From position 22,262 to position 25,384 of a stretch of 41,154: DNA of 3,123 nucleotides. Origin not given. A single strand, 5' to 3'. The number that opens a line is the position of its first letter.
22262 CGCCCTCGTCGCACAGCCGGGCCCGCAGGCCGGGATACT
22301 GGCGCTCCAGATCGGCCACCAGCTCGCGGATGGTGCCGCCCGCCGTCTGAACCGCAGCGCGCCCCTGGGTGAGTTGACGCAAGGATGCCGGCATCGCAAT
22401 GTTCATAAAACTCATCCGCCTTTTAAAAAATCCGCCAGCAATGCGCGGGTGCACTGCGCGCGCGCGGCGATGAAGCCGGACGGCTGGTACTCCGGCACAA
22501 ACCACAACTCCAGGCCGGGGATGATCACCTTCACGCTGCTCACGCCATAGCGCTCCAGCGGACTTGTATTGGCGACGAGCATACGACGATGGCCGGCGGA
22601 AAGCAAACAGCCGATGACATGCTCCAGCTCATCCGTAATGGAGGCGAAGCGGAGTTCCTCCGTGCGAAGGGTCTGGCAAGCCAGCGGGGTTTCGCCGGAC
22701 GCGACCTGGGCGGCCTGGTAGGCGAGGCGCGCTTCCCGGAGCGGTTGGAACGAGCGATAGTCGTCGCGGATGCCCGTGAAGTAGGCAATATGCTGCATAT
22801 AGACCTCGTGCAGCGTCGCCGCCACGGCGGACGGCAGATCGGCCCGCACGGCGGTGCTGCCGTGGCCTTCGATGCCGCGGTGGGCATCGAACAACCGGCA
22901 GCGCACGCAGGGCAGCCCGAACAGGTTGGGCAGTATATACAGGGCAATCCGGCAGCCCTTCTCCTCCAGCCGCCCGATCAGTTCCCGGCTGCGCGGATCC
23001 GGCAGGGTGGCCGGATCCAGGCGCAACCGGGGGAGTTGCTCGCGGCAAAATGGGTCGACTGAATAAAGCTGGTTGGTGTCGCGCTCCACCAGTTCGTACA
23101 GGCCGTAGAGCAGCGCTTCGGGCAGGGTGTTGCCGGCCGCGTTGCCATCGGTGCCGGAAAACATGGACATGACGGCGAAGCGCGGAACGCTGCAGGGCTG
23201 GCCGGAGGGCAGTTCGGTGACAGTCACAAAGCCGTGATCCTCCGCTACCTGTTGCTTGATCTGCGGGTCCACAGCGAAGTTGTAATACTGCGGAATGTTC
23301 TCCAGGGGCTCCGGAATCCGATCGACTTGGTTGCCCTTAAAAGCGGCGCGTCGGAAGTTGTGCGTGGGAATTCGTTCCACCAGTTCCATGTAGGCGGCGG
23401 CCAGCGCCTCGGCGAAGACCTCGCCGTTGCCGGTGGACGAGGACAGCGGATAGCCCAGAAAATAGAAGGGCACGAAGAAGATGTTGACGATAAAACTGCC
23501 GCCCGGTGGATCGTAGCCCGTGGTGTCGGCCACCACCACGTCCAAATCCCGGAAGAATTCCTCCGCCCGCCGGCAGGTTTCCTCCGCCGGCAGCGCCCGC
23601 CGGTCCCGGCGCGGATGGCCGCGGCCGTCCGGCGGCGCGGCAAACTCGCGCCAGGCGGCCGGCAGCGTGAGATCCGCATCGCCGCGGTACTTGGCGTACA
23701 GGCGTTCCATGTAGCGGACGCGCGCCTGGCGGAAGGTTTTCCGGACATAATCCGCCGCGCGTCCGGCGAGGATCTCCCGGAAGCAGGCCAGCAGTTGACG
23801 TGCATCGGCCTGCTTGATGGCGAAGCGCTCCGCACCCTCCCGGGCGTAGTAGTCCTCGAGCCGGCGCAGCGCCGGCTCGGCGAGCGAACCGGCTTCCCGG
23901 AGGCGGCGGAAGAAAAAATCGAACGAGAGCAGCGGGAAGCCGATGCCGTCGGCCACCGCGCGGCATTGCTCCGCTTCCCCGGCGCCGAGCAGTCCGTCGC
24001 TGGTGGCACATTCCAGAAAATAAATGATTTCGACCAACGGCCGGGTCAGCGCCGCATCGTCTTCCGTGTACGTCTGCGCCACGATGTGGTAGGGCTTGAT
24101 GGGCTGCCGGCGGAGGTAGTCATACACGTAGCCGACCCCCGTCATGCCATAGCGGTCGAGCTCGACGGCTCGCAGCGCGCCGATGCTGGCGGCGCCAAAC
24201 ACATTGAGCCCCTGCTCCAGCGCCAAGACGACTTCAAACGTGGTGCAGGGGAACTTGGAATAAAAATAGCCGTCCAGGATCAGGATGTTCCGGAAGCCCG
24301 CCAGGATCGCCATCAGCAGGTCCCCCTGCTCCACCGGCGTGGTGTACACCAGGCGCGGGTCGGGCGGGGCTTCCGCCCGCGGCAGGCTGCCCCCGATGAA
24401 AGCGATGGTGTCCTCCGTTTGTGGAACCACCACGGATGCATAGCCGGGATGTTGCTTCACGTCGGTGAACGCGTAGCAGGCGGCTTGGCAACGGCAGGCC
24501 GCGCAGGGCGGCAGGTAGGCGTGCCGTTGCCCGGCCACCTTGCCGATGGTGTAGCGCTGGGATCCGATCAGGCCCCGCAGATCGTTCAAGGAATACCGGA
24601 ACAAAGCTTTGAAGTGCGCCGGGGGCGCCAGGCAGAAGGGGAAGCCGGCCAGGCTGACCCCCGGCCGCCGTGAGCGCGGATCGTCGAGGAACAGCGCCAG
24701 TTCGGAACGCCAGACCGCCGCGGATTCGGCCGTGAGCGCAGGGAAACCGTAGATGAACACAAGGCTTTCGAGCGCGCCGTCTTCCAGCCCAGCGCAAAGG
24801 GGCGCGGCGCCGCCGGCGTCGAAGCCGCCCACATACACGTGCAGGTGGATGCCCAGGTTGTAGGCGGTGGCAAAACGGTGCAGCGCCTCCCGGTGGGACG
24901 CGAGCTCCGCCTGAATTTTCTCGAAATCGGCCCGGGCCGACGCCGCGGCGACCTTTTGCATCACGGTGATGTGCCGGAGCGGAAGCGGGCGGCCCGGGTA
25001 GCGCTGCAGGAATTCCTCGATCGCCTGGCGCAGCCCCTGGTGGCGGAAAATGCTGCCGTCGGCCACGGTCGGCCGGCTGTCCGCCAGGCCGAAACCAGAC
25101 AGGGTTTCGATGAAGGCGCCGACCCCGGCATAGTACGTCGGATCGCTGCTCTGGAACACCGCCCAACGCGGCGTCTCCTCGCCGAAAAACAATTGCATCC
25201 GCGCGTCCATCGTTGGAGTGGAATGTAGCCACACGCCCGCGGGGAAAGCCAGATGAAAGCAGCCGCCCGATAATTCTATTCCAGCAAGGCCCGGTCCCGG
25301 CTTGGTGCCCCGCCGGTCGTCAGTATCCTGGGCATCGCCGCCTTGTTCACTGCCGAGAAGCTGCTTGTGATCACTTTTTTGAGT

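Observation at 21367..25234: Self-contained thioamidation-type cassette: TfuA-YcaO fusion + GG sulfur carrier + E1 enzyme, no precursor gene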

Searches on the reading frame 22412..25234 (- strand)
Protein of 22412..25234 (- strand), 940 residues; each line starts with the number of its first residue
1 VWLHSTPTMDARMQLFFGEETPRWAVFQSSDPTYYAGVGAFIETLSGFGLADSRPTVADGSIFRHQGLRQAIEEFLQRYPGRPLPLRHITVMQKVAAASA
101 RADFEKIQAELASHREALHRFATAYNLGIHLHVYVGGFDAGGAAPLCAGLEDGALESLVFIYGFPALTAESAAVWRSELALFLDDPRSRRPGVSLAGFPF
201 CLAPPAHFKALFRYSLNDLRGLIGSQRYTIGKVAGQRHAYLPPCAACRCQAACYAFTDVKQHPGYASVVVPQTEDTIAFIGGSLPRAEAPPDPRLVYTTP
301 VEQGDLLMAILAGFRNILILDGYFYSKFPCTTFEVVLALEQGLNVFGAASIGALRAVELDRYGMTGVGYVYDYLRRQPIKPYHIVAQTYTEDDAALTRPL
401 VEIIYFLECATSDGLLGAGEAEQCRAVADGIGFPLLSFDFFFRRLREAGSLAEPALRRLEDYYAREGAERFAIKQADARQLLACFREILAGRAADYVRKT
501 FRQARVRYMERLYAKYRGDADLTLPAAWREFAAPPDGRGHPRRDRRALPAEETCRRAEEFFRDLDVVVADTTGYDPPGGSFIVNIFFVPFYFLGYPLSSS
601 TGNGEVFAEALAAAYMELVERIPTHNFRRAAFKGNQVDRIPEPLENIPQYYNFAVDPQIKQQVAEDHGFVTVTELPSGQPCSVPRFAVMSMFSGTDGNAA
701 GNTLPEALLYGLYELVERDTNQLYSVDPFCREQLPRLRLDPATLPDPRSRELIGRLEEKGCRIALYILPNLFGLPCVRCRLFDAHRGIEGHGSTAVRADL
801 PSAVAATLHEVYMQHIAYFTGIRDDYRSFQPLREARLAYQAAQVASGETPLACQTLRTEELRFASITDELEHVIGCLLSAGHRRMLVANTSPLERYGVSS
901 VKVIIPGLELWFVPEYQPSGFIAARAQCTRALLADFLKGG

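Call 3: search_protein_families(library=pfam, proteins=[window:22412-25234:-], max_evalue=0.01)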
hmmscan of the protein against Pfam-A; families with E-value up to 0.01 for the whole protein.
window:22412-25234:- (940 aa): 2 families
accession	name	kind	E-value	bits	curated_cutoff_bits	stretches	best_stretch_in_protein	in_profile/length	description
PF02624.21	YcaO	-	2.5e-34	119.5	25.7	1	602-909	2-325/325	YcaO cyclodehydratase, ATP-ad Mg2+-binding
PF07812.18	TfuA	-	3.2e-21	75.8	30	1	321-433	1-115/119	TfuA-like protein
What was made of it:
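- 23774..24409 (-): TfuA domain, with invariant GGS (Ser271 in P0001 numbering) and K462-x-x-D-A. PF07812, 75.8 bits (call 3).
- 22508..23431 (-): YcaO domain, with both invariant ExxER ATP/Mg motifs (YMELVER, YELVERD). PF02624, E 2.5e-34 (call 3).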

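Call 4: search_protein_families(library=ncbifam, proteins=[window:22412-25234:-], max_evalue=0.01)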
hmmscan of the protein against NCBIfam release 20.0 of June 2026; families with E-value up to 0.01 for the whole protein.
window:22412-25234:- (940 aa): 4 families
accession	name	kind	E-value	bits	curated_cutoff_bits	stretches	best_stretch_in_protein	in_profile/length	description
NF033432.0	ThioGly_TfuA_rel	equivalog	4.7e-33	114.4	235.2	1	276-487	2-210/211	TfuA-related McrA-glycine thioamidation protein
TIGR00702.1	TIGR00702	domain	1.3e-16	60.7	75.65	1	596-912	47-368/377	YcaO-type kinase domain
TIGR03604.1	TOMM_cyclo_SagD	subfamily_domain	4e-14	52.3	219.25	1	666-918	73-346/377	thiazole/oxazole-forming peptide maturase, SagD family component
TIGR03266.1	methan_mark_1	equivalog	3.2e-12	46.1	365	1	598-913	53-367/376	YcaO-related McrA-glycine thioamidation protein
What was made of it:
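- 23774..24409 (-): NF033432, E 5e-33 (call 4).
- On McrA-glycine thioamidation TfuA/YcaO equivalogs (NF033432, TIGR03266): 114.4 against 235.2 bits, and 46.1 against 365 bits (call 4).
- The fusion scores far below the equivalog cut-offs for the McrA-type TfuA and YcaO (call 4). The equivalog cut-offs for McrA thioamidation are not met (call 4).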

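Call 10: find_homologous_proteins(query=window:22412-25234:-, max_evalue=0.00001)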
Query window:22412-25234:- (940 aa): 42 proteins with E <= 0.00001 among 8000 candidates.
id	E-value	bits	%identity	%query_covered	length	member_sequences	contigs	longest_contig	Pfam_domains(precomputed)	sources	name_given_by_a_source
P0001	0.0e+0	2129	100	99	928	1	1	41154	PF02624.22,PF07812.19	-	-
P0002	0.0e+0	1683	80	99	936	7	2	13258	PF02624.22,PF07812.19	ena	-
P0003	0.0e+0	1319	63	99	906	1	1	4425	PF02624.22,PF07812.19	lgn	-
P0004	0.0e+0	1289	63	97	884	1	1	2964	PF02624.22,PF07812.19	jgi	jgi:YcaO-like protein with predicted kinase domain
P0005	0.0e+0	1269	62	99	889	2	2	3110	PF02624.22,PF07812.19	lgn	-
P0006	0.0e+0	1262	60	99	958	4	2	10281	PF02624.22,PF07812.19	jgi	jgi:YcaO-like protein with predicted kinase domain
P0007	0.0e+0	1183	57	98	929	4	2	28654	PF02624.22,PF07812.19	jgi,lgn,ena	-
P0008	0.0e+0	1131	56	99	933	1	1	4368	PF02624.22,PF07812.19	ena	-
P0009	0.0e+0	1120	54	99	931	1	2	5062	PF02624.22,PF07812.19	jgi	jgi:YcaO-like protein with predicted kinase domain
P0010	0.0e+0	1100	54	99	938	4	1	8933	PF02624.22,PF07812.19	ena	-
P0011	3.3e-271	921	47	98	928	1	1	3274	PF02624.22,PF07812.19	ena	-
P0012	5.8e-264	897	46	98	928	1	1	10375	PF02624.22,PF07812.19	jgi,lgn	-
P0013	6.4e-264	896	46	98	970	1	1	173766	PF02624.22,PF07812.19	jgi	-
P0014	4.1e-261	887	48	94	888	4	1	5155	PF02624.22,PF07812.19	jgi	jgi:YcaO-like protein with predicted kinase domain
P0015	1.9e-260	885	46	96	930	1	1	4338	PF02624.22,PF07812.19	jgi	jgi:YcaO-like protein with predicted kinase domain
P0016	2.4e-259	881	47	98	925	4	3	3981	PF02624.22,PF07812.19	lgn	-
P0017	7.5e-255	866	45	98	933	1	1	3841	PF02624.22,PF07812.19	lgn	-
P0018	6.1e-254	863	47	96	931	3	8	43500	PF02624.22,PF07812.19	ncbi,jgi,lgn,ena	-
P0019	6.8e-253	860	48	95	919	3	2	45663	PF02624.22,PF07812.19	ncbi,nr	ncbi:MAG: hypothetical protein HN919_05230 [Verrucomicrobia bacterium]|nr:hypothetical protein [Verr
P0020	2.6e-251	855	43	97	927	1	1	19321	PF02624.22,PF07812.19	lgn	-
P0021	4.0e-250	851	47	95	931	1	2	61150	PF02624.22,PF07812.19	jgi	jgi:TfuA protein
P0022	1.6e-242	826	45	96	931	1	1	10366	PF02624.22,PF07812.19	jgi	jgi:TfuA protein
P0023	2.9e-241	821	43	98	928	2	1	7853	PF02624.22,PF07812.19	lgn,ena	-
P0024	7.3e-240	817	42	96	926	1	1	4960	PF02624.22,PF07812.19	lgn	-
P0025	1.6e-239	816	43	94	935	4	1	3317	PF02624.22,PF07812.19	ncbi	-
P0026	1.2e-238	813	46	98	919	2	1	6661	PF02624.22,PF07812.19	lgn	-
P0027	4.7e-238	811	44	95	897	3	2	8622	PF02624.22,PF07812.19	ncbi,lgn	-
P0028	2.9e-234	798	44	95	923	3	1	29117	PF02624.22,PF07812.19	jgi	-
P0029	3.1e-233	795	44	93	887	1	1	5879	PF02624.22,PF07812.19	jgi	jgi:YcaO-like protein with predicted kinase domain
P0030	2.7e-232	792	43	94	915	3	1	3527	PF02624.22,PF07812.19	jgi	-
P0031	4.9e-232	791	44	95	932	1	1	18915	PF02624.22,PF07812.19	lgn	-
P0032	1.3e-229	783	41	99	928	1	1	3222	PF02624.22,PF07812.19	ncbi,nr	ncbi:MAG TPA: YcaO-like family protein [Clostridia bacterium]|nr:YcaO-like family protein [Clostridi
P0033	2.1e-227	776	43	94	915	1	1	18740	PF02624.22,PF07812.19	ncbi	-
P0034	1.2e-224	766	42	95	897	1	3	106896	PF02624.22,PF07812.19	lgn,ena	-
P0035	1.4e-224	766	42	95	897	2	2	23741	PF02624.22,PF07812.19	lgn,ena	-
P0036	7.5e-220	751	42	94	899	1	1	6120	PF02624.22,PF07812.19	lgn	-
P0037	1.5e-217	743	41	95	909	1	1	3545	PF02624.22,PF07812.19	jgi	jgi:YcaO-like protein with predicted kinase domain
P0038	3.5e-198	679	58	57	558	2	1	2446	PF02624.22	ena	-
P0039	3.6e-193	662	39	95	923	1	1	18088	PF02624.22,PF07812.19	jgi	jgi:YcaO-like protein with predicted kinase domain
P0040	9.5e-188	644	49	67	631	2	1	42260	PF02624.22,PF07812.19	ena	-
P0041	4.5e-140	487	43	62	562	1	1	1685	PF07812.19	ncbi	ncbi:MAG: TfuA-like protein, partial [Verrucomicrobiota bacterium]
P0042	1.9e-22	97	32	23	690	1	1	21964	PF02624.22,PF07812.19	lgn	-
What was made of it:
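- Checked: The database gene call starts at ATG 25198 (928 aa, call 10).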

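Call 15: find_encoding_contigs(protein=P0013, flank=10000, max_places=2)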
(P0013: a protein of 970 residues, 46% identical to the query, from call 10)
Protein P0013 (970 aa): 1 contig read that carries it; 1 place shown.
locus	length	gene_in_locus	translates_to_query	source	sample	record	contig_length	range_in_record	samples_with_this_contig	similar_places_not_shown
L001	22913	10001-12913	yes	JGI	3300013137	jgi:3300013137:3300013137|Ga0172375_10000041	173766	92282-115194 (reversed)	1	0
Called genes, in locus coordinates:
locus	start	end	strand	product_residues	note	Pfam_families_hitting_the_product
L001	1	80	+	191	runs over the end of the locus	PF01965:DJ-1_PfpI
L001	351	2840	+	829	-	PF18019:Cas3_HD (weak), PF04851:ResIII (weak), PF00270:DEAD, PF00271:Helicase_C (weak), PF22590:Cas3-like_C_2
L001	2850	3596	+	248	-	PF09704:Cas_Cas5d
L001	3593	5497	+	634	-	PF09709:Cas_Csd1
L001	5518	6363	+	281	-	PF05107:Cas_Cas7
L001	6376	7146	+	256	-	-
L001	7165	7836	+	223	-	PF01930:Cas_Cas4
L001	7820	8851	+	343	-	PF01867:Cas_Cas1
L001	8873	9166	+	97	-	PF09827:CRISPR_Cas2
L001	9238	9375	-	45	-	-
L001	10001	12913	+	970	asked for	PF07812:TfuA, PF02624:YcaO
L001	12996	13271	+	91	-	PF02597:ThiS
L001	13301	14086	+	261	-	PF00899:ThiF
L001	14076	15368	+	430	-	PF02624:YcaO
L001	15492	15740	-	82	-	-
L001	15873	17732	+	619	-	PF04055:Radical_SAM (weak)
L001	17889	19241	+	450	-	PF13709:DUF4159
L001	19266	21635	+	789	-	-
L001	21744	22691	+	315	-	PF02401:LYTB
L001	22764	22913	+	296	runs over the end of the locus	PF02219:MTHFR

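Call 16: find_encoding_contigs(protein=P0034, flank=10000, max_places=2)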
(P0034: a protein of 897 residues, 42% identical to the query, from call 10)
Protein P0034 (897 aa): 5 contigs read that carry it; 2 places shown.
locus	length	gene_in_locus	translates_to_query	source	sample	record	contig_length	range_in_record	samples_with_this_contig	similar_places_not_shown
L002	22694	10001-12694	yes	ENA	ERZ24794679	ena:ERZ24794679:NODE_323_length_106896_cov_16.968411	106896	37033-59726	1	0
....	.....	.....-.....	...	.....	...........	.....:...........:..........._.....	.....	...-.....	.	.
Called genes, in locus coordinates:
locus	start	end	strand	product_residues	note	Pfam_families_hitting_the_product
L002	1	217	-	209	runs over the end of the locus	PF13187:Fer4_9 (faint), PF13237:Fer4_10 (faint), PF00037:Fer4 (faint), PF12797:Fer4_2 (faint), PF12837:Fer4_6 (faint), PF12838:Fer4_7, PF14697:Fer4_21 (faint)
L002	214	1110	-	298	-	PF12801:Fer4_5 (faint), PF12838:Fer4_7 (faint), PF13187:Fer4_9 (faint), PF00037:Fer4 (faint)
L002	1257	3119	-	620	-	PF00999:Na_H_Exchanger, PF00359:PTS_EIIA_2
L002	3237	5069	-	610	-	PF00664:ABC_membrane, PF00005:ABC_tran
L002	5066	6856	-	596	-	PF00664:ABC_membrane, PF00005:ABC_tran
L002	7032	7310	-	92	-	PF01106:NifU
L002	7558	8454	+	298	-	-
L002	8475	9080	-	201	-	PF05724:TPMT, PF03848:TehB, PF13489:Methyltransf_23, PF05175:MTS (weak), PF13847:Methyltransf_31, PF08241:Methyltransf_11, PF08242:Methyltransf_12, PF13649:Methyltransf_25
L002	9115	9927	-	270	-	PF02517:Rce1-like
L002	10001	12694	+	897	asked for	PF07812:TfuA, PF02624:YcaO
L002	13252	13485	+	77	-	PF02597:ThiS (weak)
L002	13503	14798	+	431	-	PF02624:YcaO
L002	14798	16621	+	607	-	PF04055:Radical_SAM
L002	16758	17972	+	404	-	PF13385:Laminin_G_3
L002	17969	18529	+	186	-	PF04542:Sigma70_r2, PF08281:Sigma70_r4_2 (weak)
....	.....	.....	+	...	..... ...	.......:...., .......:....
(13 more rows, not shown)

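Call 17: find_encoding_contigs(protein=P0021, flank=10000, max_places=2)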
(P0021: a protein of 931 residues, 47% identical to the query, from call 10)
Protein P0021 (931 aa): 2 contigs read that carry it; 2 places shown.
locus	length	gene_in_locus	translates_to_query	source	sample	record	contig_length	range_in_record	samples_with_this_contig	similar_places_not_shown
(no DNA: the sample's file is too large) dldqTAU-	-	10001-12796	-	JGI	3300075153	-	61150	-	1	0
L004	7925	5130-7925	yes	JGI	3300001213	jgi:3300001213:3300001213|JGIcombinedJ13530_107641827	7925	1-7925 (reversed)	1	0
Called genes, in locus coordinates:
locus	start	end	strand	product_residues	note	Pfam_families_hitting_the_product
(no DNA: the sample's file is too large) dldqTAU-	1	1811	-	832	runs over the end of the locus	-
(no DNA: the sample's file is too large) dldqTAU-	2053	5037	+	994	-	PF08447:PAS_3, PF00989:PAS, PF08448:PAS_4, PF13188:PAS_8, PF08447:PAS_3, PF13426:PAS_9, PF08447:PAS_3, PF00989:PAS, +12 more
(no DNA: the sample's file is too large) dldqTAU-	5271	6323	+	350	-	PF08545:ACP_syn_III, PF08541:ACP_syn_III_C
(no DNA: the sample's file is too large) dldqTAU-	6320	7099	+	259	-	PF00106:adh_short, PF08659:KR, PF01370:Epimerase (weak), PF13460:NAD_binding_10 (faint), PF13561:adh_short_C2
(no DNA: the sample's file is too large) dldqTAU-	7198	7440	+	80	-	-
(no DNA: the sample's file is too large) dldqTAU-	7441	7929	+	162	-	PF07977:FabA, PF22817:ApeP-like (weak), PF22818:ApeI-like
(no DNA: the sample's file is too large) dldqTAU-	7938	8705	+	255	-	PF23441:SDR (faint), PF00106:adh_short, PF08659:KR, PF13561:adh_short_C2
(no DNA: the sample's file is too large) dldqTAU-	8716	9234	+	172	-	PF00132:Hexapep, PF14602:Hexapep_2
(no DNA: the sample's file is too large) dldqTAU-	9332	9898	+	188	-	-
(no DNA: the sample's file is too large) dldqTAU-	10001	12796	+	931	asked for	PF07812:TfuA, PF02624:YcaO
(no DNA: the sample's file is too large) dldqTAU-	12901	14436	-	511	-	-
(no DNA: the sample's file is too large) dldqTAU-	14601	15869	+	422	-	PF02624:YcaO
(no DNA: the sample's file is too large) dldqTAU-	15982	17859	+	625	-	PF04055:Radical_SAM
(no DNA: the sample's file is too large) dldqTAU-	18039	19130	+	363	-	PF13385:Laminin_G_3 (weak)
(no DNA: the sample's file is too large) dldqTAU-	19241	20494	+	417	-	PF04892:VanZ-LLP1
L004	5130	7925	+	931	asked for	PF07812:TfuA, PF02624:YcaO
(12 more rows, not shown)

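Call 18: find_encoding_contigs(protein=P0002, flank=10000, max_places=2)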
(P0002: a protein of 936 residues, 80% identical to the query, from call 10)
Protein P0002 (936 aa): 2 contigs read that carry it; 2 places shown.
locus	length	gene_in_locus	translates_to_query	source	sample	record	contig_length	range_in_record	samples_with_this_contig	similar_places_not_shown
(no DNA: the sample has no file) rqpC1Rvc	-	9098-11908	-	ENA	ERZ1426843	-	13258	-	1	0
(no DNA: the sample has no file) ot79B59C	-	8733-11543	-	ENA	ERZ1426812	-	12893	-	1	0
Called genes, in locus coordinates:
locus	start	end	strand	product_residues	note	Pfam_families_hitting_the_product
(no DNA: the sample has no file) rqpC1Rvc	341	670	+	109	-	PF07963:N_methyl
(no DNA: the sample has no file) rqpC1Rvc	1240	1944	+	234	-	-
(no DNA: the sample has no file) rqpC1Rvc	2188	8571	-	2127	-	-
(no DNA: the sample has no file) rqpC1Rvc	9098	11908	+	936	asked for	PF07812:TfuA, PF02624:YcaO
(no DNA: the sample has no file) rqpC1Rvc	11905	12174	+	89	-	PF02597:ThiS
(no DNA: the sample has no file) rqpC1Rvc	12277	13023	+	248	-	PF00899:ThiF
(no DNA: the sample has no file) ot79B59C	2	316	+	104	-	?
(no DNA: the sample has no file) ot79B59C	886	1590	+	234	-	-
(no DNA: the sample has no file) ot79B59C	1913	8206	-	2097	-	-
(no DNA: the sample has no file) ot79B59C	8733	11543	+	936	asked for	PF07812:TfuA, PF02624:YcaO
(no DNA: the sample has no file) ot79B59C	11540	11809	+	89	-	PF02597:ThiS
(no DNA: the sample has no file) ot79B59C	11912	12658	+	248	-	PF00899:ThiF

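Call 19: find_encoding_contigs(protein=P0007, flank=10000, max_places=2)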
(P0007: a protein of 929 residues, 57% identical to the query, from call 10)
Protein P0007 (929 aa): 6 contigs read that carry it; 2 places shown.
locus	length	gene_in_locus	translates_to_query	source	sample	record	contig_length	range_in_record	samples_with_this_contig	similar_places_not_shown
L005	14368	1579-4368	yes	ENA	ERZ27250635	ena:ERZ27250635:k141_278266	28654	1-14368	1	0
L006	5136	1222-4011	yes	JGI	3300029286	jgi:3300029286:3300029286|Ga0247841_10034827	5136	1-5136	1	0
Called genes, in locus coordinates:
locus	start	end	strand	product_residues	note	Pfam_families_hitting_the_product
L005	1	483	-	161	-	?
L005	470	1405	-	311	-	PF00142:Fer4_NifH (weak), PF01656:CbiA, PF02374:ArsA_ATPase (weak), PF06564:CBP_BcsQ (faint), PF09140:MipZ (weak), PF10609:ParA, PF13614:AAA_31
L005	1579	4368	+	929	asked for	PF07812:TfuA, PF02624:YcaO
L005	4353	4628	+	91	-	PF02597:ThiS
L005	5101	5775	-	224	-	-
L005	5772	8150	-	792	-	-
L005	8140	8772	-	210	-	PF03548:LolA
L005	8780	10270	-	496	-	PF04055:Radical_SAM, PF13186:SPASM, PF22817:ApeP-like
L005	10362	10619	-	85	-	PF00550:PP-binding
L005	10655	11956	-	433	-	PF12679:ABC2_membrane_2, PF12698:ABC2_membrane_3, PF01061:ABC2_membrane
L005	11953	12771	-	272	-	PF00005:ABC_tran, PF13304:AAA_21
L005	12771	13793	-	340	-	PF14399:BtrH_N, PF16169:DUF4872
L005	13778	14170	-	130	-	-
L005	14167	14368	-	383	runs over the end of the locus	PF08541:ACP_syn_III_C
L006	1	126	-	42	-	?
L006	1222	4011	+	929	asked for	PF07812:TfuA, PF02624:YcaO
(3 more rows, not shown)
